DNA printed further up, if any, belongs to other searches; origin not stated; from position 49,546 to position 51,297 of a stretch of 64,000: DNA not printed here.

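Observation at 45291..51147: Accessory locus combining a Tad/Epd-like type IV pilus module with a HerA/VirB4-clade ATPase and four pilin-like small proteins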

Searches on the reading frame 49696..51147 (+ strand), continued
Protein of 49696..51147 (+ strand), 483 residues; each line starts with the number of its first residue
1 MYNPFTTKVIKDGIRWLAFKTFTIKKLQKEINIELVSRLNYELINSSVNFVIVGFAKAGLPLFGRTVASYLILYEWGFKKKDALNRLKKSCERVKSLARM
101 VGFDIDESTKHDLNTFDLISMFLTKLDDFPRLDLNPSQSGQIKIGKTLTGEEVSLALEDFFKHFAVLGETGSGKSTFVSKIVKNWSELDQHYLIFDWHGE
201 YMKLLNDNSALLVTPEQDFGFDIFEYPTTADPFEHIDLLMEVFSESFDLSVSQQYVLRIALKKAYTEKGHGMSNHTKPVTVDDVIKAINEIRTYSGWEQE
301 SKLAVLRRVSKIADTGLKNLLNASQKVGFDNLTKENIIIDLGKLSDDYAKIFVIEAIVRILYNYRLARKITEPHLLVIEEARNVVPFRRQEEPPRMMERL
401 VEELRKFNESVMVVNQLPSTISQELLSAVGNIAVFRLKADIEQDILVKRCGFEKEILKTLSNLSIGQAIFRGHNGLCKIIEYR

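Call 69: search_protein_families(library=ncbifam, proteins=[L013:4945-6870:+, L023:7446-9182:+, L044:7512-9080:+, L045:470-2455:+, L053:7827-9026:+, P0015, P0017, P0018, P0014, P0020], max_evalue=0.00001)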
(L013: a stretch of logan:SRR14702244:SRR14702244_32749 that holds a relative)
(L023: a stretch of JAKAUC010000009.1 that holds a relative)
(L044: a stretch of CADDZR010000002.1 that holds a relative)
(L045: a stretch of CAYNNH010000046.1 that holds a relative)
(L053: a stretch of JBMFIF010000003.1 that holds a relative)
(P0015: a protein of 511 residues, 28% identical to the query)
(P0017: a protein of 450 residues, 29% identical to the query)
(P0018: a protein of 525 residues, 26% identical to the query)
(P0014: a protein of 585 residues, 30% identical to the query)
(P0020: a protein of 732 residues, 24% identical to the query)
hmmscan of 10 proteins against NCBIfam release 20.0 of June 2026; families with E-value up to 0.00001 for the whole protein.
L013:4945-6870:+ (641 aa): 10 families
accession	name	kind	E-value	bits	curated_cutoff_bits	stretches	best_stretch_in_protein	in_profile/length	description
NF053655.1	CedD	equivalog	8.8e-73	245.7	600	1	307-639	209-527/527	DNA-translocating ATPase CedD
NF040937.1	HerA_Thermprot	equivalog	4e-23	81.6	800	1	294-639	117-463/487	DNA double-strand break repair helicase HerA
NF040819.1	helicase_HerA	equivalog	5.5e-14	51.6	970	1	530-639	406-516/561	DNA double-strand break repair helicase HerA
NF041017.1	DNA_import_CedB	equivalog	3.1e-13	49.2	700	1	320-640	276-589/590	DNA import protein CedB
NF042943.1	HerA_antiphage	equivalog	9.6e-10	37.6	800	0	525-638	432-550/566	anti-phage-associated helicase HerA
TIGR00929.1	VirB4_CagE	subfamily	2.6e-09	35.9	643.1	1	321-619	439-729/792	VirB4 family type IV secretion/conjugal transfer ATPase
NF042944.1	HerA_antiphage_2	equivalog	1.2e-08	34.2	850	0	527-640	428-545/576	anti-phage-associated helicase HerA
NF033849.1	ser_rich_anae_1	subfamily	2.7e-08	31.6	650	0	457-607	940-1106/1163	serine-rich protein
TIGR02746.1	TraC-F-type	equivalog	1.3e-07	29.9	567.05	1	322-588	433-697/800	type IV secretion system protein TraC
NF045975.1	VirB4_plasma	equivalog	4.6e-06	24.6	590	1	322-396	518-591/894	Mbov_0397 family ICE element conjugal transfer ATPase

L023:7446-9182:+ (578 aa): 7 families
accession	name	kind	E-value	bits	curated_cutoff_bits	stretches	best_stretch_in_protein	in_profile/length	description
NF053655.1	CedD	equivalog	5.7e-49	167.2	600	1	230-559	210-525/527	DNA-translocating ATPase CedD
NF040937.1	HerA_Thermprot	equivalog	2.7e-17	62.4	800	2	232-282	131-181/487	DNA double-strand break repair helicase HerA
NF040819.1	helicase_HerA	equivalog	8.5e-14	51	970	1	451-559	405-514/561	DNA double-strand break repair helicase HerA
NF042943.1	HerA_antiphage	equivalog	5.5e-10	38.4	800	1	469-574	458-563/566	anti-phage-associated helicase HerA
NF033849.1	ser_rich_anae_1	subfamily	1.2e-09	36.1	650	1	377-531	937-1108/1163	serine-rich protein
NF042944.1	HerA_antiphage_2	equivalog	1.8e-09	36.9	850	0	440-575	421-557/576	anti-phage-associated helicase HerA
NF045975.1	VirB4_plasma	equivalog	2.2e-07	29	590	1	246-307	520-582/894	Mbov_0397 family ICE element conjugal transfer ATPase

L044:7512-9080:+ (522 aa): 9 families
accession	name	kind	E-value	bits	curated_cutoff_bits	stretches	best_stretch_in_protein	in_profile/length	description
NF053655.1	CedD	equivalog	1.3e-56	192.4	600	1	167-506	199-526/527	DNA-translocating ATPase CedD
NF040937.1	HerA_Thermprot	equivalog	9.5e-20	70.4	800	2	163-235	116-186/487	DNA double-strand break repair helicase HerA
NF040819.1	helicase_HerA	equivalog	2e-13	49.7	970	1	397-506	405-515/561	DNA double-strand break repair helicase HerA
NF042943.1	HerA_antiphage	equivalog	1.6e-10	40.2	800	0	386-507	425-551/566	anti-phage-associated helicase HerA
NF033849.1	ser_rich_anae_1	subfamily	1.2e-09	36.1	650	1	324-475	938-1106/1163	serine-rich protein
TIGR02746.1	TraC-F-type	equivalog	2.6e-09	35.6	567.05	1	193-438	433-683/800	type IV secretion system protein TraC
NF045975.1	VirB4_plasma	equivalog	3.2e-08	31.8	590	1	193-256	518-582/894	Mbov_0397 family ICE element conjugal transfer ATPase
TIGR00929.1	VirB4_CagE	subfamily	4.9e-08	31.7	643.1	1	189-459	436-697/792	VirB4 family type IV secretion/conjugal transfer ATPase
NF041017.1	DNA_import_CedB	equivalog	6e-07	28.5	700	1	166-505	253-586/590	DNA import protein CedB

L045:470-2455:+ (661 aa): 11 families
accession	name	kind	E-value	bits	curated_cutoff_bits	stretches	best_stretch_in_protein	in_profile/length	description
NF053655.1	CedD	equivalog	2.9e-54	184.7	600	1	287-631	199-527/527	DNA-translocating ATPase CedD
NF040819.1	helicase_HerA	equivalog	6.4e-21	74.5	970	2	474-629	357-514/561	DNA double-strand break repair helicase HerA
NF040937.1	HerA_Thermprot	equivalog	5.8e-19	67.8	800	1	263-630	96-462/487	DNA double-strand break repair helicase HerA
NF042943.1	HerA_antiphage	equivalog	9.8e-10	37.6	800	0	543-630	462-550/566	anti-phage-associated helicase HerA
NF042944.1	HerA_antiphage_2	equivalog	4.3e-09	35.7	850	0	310-353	136-186/576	anti-phage-associated helicase HerA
NF041017.1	DNA_import_CedB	equivalog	6.1e-09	35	700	1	282-630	249-587/590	DNA import protein CedB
TIGR00929.1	VirB4_CagE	subfamily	6.6e-09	34.5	643.1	1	297-610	422-728/792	VirB4 family type IV secretion/conjugal transfer ATPase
NF045971.1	conju_CD1110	equivalog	3.6e-08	32.2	325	1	312-442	417-561/752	VirB4-like conjugal transfer ATPase, CD1110 family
TIGR02746.1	TraC-F-type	equivalog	5.2e-08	31.3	567.05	1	313-562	433-683/800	type IV secretion system protein TraC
NF033849.1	ser_rich_anae_1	subfamily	1.9e-07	28.8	650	0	449-618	940-1130/1163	serine-rich protein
NF045975.1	VirB4_plasma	equivalog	6e-07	27.6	590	1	313-379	518-582/894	Mbov_0397 family ICE element conjugal transfer ATPase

L053:7827-9026:+ (399 aa): 7 families
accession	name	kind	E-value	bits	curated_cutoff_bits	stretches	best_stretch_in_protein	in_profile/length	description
NF053655.1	CedD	equivalog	1.2e-43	149.6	600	1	19-373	179-516/527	DNA-translocating ATPase CedD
NF040937.1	HerA_Thermprot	equivalog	6.2e-12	44.7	800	1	38-369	117-448/487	DNA double-strand break repair helicase HerA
NF045975.1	VirB4_plasma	equivalog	2.9e-11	41.8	590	1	35-186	485-652/894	Mbov_0397 family ICE element conjugal transfer ATPase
NF042943.1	HerA_antiphage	equivalog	6e-11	41.6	800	0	35-107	129-203/566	anti-phage-associated helicase HerA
TIGR02746.1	TraC-F-type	equivalog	3.7e-07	28.5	567.05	1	55-312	423-683/800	type IV secretion system protein TraC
NF042944.1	HerA_antiphage_2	equivalog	8.1e-07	28.2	850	0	271-370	430-530/576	anti-phage-associated helicase HerA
NF040819.1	helicase_HerA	equivalog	3.8e-06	25.7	970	0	268-369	402-501/561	DNA double-strand break repair helicase HerA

P0015 (511 aa): 10 families
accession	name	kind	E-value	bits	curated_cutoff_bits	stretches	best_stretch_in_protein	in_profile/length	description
NF053655.1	CedD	equivalog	3.7e-171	570.4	600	1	5-509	21-527/527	DNA-translocating ATPase CedD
NF040937.1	HerA_Thermprot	equivalog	4e-28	98.1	800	1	187-511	121-465/487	DNA double-strand break repair helicase HerA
NF040819.1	helicase_HerA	equivalog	4.6e-18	65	970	2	402-510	403-517/561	DNA double-strand break repair helicase HerA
NF042943.1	HerA_antiphage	equivalog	2.6e-14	52.7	800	1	367-509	398-551/566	anti-phage-associated helicase HerA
NF033849.1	ser_rich_anae_1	subfamily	1.9e-12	45.4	650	1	398-483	1014-1111/1163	serine-rich protein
NF042944.1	HerA_antiphage_2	equivalog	2.4e-11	43.1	850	1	367-510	381-545/576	anti-phage-associated helicase HerA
NF045971.1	conju_CD1110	equivalog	2.3e-09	36.1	325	0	209-271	420-486/752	VirB4-like conjugal transfer ATPase, CD1110 family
NF045975.1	VirB4_plasma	equivalog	1.8e-06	26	590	1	209-270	520-584/894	Mbov_0397 family ICE element conjugal transfer ATPase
TIGR02746.1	TraC-F-type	equivalog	1.9e-06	26.1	567.05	0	207-441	433-684/800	type IV secretion system protein TraC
TIGR02759.1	TraD_Ftype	equivalog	2e-06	26.9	521.35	0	198-267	170-233/566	type IV conjugative transfer system coupling protein TraD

P0017 (450 aa): 8 families
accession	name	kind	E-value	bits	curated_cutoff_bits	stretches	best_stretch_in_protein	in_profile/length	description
NF053655.1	CedD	equivalog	9.4e-206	684.5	600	1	3-446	81-527/527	DNA-translocating ATPase CedD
NF040937.1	HerA_Thermprot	equivalog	6.6e-26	90.8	800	2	297-447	304-464/487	DNA double-strand break repair helicase HerA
NF040819.1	helicase_HerA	equivalog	7.1e-22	77.6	970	2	336-446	400-516/561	DNA double-strand break repair helicase HerA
NF042943.1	HerA_antiphage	equivalog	4.2e-16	58.6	800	1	327-445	421-550/566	anti-phage-associated helicase HerA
NF042944.1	HerA_antiphage_2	equivalog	2.6e-13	49.6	850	1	319-448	408-546/576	anti-phage-associated helicase HerA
NF045975.1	VirB4_plasma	equivalog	1.5e-08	32.9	590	0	237-391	651-818/894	Mbov_0397 family ICE element conjugal transfer ATPase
TIGR02746.1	TraC-F-type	equivalog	2.4e-08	32.4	567.05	1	147-378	434-684/800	type IV secretion system protein TraC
NF033849.1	ser_rich_anae_1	subfamily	2.5e-07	28.4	650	0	327-407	1001-1099/1163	serine-rich protein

P0018 (525 aa): 7 families
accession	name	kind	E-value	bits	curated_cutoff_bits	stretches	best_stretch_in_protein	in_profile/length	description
NF053655.1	CedD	equivalog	8.7e-222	737.4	600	1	7-524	1-526/527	DNA-translocating ATPase CedD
NF040937.1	HerA_Thermprot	equivalog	3.5e-28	98.3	800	2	383-524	311-462/487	DNA double-strand break repair helicase HerA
NF040819.1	helicase_HerA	equivalog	1.7e-21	76.4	970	1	417-523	402-514/561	DNA double-strand break repair helicase HerA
NF042943.1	HerA_antiphage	equivalog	2e-17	63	800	1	416-524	432-550/566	anti-phage-associated helicase HerA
NF042944.1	HerA_antiphage_2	equivalog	1.6e-14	53.6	850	1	384-524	394-543/576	anti-phage-associated helicase HerA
NF045975.1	VirB4_plasma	equivalog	3.4e-07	28.4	590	0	230-287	520-581/894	Mbov_0397 family ICE element conjugal transfer ATPase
NF033849.1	ser_rich_anae_1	subfamily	8.9e-06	23.3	650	0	435-491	1048-1104/1163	serine-rich protein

P0014 (585 aa): 8 families
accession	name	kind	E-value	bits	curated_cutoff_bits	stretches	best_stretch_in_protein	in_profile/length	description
NF053655.1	CedD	equivalog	6.4e-51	173.6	600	1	12-547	2-513/527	DNA-translocating ATPase CedD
NF045975.1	VirB4_plasma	equivalog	8.8e-18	63.4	590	1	242-510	519-821/894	Mbov_0397 family ICE element conjugal transfer ATPase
NF040937.1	HerA_Thermprot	equivalog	1.5e-16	59.9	800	1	226-539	128-441/487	DNA double-strand break repair helicase HerA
NF033849.1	ser_rich_anae_1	subfamily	7.1e-14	50.1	650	1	235-520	756-1097/1163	serine-rich protein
NF045971.1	conju_CD1110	equivalog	7.8e-14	50.9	325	1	243-537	420-716/752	VirB4-like conjugal transfer ATPase, CD1110 family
TIGR02746.1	TraC-F-type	equivalog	9.4e-11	40.3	567.05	1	241-493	433-684/800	type IV secretion system protein TraC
NF040819.1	helicase_HerA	equivalog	9.9e-07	27.6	970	0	443-518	394-472/561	DNA double-strand break repair helicase HerA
TIGR00929.1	VirB4_CagE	subfamily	5.1e-06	25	643.1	1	238-547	437-737/792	VirB4 family type IV secretion/conjugal transfer ATPase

P0020 (732 aa): 7 families
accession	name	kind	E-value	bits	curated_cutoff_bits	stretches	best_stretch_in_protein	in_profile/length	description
NF053655.1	CedD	equivalog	2.8e-34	118.7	600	1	398-730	209-525/527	DNA-translocating ATPase CedD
NF040937.1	HerA_Thermprot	equivalog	7.8e-23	80.6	800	1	396-718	126-449/487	DNA double-strand break repair helicase HerA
NF042943.1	HerA_antiphage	equivalog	6.3e-20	71.2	800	1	585-729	398-548/566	anti-phage-associated helicase HerA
NF042944.1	HerA_antiphage_2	equivalog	9.3e-14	51.1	850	1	612-718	419-530/576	anti-phage-associated helicase HerA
NF040819.1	helicase_HerA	equivalog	1.6e-12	46.7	970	1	606-718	388-502/561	DNA double-strand break repair helicase HerA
NF033849.1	ser_rich_anae_1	subfamily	1.4e-06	26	650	1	518-695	915-1101/1163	serine-rich protein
TIGR00929.1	VirB4_CagE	subfamily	5.4e-06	24.9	643.1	0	412-725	439-742/792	VirB4 family type IV secretion/conjugal transfer ATPase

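Call 73: find_related_loci(query=A1, collection=viral_contigs, flank=8000)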
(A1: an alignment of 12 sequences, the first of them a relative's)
Query A1 (483 aa) in viral_contigs; peptide patterns used: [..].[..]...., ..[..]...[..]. (x = any residue, [..] = any of these).
95 stretches matched a pattern, but none encodes a relative of the query by tblastn (E <= 1e-3).

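Call 85: search_protein_families(library=pfam, proteins=[L024:1838-2872:+, L044:1438-2451:+, L044:414-1412:-, L053:1190-2239:+, L044:9038-9577:-, L013:6904-7491:-, L023:2055-2945:-, L040:1344-2447:+, L029:1897-3012:-], max_evalue=0.001)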
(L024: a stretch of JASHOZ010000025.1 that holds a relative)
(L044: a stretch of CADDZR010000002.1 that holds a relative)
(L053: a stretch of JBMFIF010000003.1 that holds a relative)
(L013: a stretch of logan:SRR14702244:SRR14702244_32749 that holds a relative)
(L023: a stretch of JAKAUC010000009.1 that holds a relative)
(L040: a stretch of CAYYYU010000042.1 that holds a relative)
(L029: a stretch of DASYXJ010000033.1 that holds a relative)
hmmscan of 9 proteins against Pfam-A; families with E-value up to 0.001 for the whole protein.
L024:1838-2872:+ (344 aa): 2 families
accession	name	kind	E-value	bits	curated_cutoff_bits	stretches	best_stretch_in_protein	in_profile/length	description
PF00382.24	TFIIB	-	7e-06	26.4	23.6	0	118-179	5-65/92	Transcription factor TFIIB repeat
PF00134.28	Cyclin_N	-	0.00061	19.9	23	0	121-187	34-99/127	Cyclin, N-terminal domain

L044:1438-2451:+ (337 aa): 1 family
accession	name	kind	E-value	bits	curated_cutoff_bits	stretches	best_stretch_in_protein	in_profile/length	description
PF01916.23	DS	-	1.2e-104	350.1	27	1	46-331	1-287/288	Deoxyhypusine synthase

L044:414-1412:- (332 aa): 1 family
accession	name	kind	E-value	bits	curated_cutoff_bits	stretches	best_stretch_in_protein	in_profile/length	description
PF00382.24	TFIIB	-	3.7e-06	27.3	23.6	0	252-318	28-89/92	Transcription factor TFIIB repeat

L053:1190-2239:+ (349 aa): 1 family
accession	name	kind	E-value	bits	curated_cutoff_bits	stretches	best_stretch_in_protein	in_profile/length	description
PF08271.17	Zn_Ribbon_TF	-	0.00098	19.1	29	0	10-34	2-28/43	TFIIB zinc-binding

L044:9038-9577:- (179 aa): 1 family
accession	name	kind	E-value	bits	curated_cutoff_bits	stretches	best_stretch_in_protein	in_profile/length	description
PF13238.12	AAA_18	-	1.7e-14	54.8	29.4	1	5-115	2-127/128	AAA domain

L013:6904-7491:- (195 aa): 10 families
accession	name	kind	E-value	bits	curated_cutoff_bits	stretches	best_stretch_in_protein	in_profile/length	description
PF13238.12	AAA_18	-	2.7e-27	96.2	29.4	1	6-129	1-128/128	AAA domain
PF13207.12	AAA_17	-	3.3e-11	44.1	27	1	10-112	2-122/136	AAA domain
PF00004.35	AAA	-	9.8e-07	29.7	21.2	1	7-79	2-63/131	ATPase family associated with various cellular activities (AAA)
PF20720.3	nSTAND3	-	3.4e-06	27.3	27.2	1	2-38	16-52/155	Novel STAND NTPase 3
PF13521.12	AAA_28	-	3.8e-06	27.6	27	1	6-31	2-27/164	AAA domain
PF13191.12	AAA_16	-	4.6e-06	27.7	32.6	1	5-31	26-52/167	AAA ATPase domain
PF13671.12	AAA_33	-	4e-05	24.4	27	1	6-82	2-79/143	AAA domain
PF13401.12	AAA_22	-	8.4e-05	23.3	27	1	3-52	5-59/130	AAA domain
PF08433.16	KTI12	-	0.00014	21.9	22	1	6-79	4-76/271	Chromatin associated protein KTI12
PF13173.12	AAA_14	-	0.00042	20.7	27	1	3-77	2-66/129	AAA domain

L023:2055-2945:- (296 aa): 0 families

L040:1344-2447:+ (367 aa): 1 family
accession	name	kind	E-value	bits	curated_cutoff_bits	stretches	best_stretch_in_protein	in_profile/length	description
PF00382.24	TFIIB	-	2.3e-06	28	23.6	0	142-197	5-60/92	Transcription factor TFIIB repeat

L029:1897-3012:- (371 aa): 3 families
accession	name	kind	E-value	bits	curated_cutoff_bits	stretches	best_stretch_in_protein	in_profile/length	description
PF13610.12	DDE_Tnp_IS240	-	1e-17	65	27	1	195-330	2-135/139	DDE domain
PF00665.32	rve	-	2e-06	28.4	32.6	1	195-267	6-82/102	Integrase core domain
PF13683.12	rve_3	-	0.00062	19.9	26.5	0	292-342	15-67/67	Integrase core domain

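Call 88: find_encoding_contigs(protein=P0018, flank=6000, max_places=1)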
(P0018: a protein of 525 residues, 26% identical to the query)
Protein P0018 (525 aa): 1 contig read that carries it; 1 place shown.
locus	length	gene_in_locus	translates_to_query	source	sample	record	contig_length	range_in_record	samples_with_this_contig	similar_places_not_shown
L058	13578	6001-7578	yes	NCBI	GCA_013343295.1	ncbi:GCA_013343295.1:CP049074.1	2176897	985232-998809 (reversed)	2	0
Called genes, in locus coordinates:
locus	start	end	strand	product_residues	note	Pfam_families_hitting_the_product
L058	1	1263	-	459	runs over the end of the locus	PF01385:OrfB_IS605, PF07282:Cas12f1-like_TNB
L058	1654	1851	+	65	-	-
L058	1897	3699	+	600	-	PF04068:Fer4_RLI, PF14697:Fer4_21 (weak), PF00037:Fer4 (weak), PF00004:AAA (faint), PF00005:ABC_tran, PF02463:SMC_N (weak), PF13304:AAA_21 (faint), PF00005:ABC_tran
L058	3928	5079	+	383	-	PF01950:FBPase_3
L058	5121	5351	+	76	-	PF00833:Ribosomal_S17e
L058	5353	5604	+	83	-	PF09138:Urm1 (weak)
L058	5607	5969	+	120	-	-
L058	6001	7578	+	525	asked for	PF13401:AAA_22 (faint), PF01935:DUF87, PF05872:HerA_C (faint), PF10412:TrwB_AAD_bind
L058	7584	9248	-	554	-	PF00118:Cpn60_TCP1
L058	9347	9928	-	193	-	PF08271:Zn_Ribbon_TF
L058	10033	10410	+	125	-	PF01974:tRNA_int_endo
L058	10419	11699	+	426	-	PF01409:tRNA-synt_2d, PF13393:tRNA-synt_His, PF00587:tRNA-synt_2b, PF03129:HGTP_anticodon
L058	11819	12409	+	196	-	PF00227:Proteasome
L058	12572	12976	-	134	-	PF16992:RNA_pol_RpbG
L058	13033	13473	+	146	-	PF14894:Lsm_C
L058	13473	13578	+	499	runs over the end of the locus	PF01702:TGT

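Call 89: find_encoding_contigs(protein=P0027, flank=7000, max_places=1)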
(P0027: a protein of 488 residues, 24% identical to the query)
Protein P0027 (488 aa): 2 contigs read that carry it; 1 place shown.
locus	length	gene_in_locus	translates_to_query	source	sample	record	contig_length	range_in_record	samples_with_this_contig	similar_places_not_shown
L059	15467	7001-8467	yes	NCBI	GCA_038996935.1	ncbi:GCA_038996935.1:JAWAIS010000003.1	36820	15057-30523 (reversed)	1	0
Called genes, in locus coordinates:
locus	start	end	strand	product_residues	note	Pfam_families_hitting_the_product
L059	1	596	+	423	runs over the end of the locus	PF03448:MgtE_N, PF00571:CBS, PF01769:MgtE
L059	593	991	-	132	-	-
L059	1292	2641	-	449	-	PF09339:HTH_IclR (faint), PF12802:MarR_2 (faint), PF13412:HTH_24 (faint)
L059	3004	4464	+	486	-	PF13385:Laminin_G_3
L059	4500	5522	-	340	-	PF01137:RTC, PF05189:RTC_insert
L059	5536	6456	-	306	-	PF01699:Na_Ca_ex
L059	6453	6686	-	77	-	-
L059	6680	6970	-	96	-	-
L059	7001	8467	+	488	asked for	PF01935:DUF87, PF10412:TrwB_AAD_bind (faint)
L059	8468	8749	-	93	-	PF01868:RNase_P-MRP_p29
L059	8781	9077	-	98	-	PF05046:Img2, PF01253:SUI1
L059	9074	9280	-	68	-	PF00831:Ribosomal_L29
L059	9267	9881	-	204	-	PF07650:KH_2, PF00189:Ribosomal_S3_C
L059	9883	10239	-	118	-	PF00237:Ribosomal_L22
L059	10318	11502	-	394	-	PF04894:Nre_N, PF04895:Nre_C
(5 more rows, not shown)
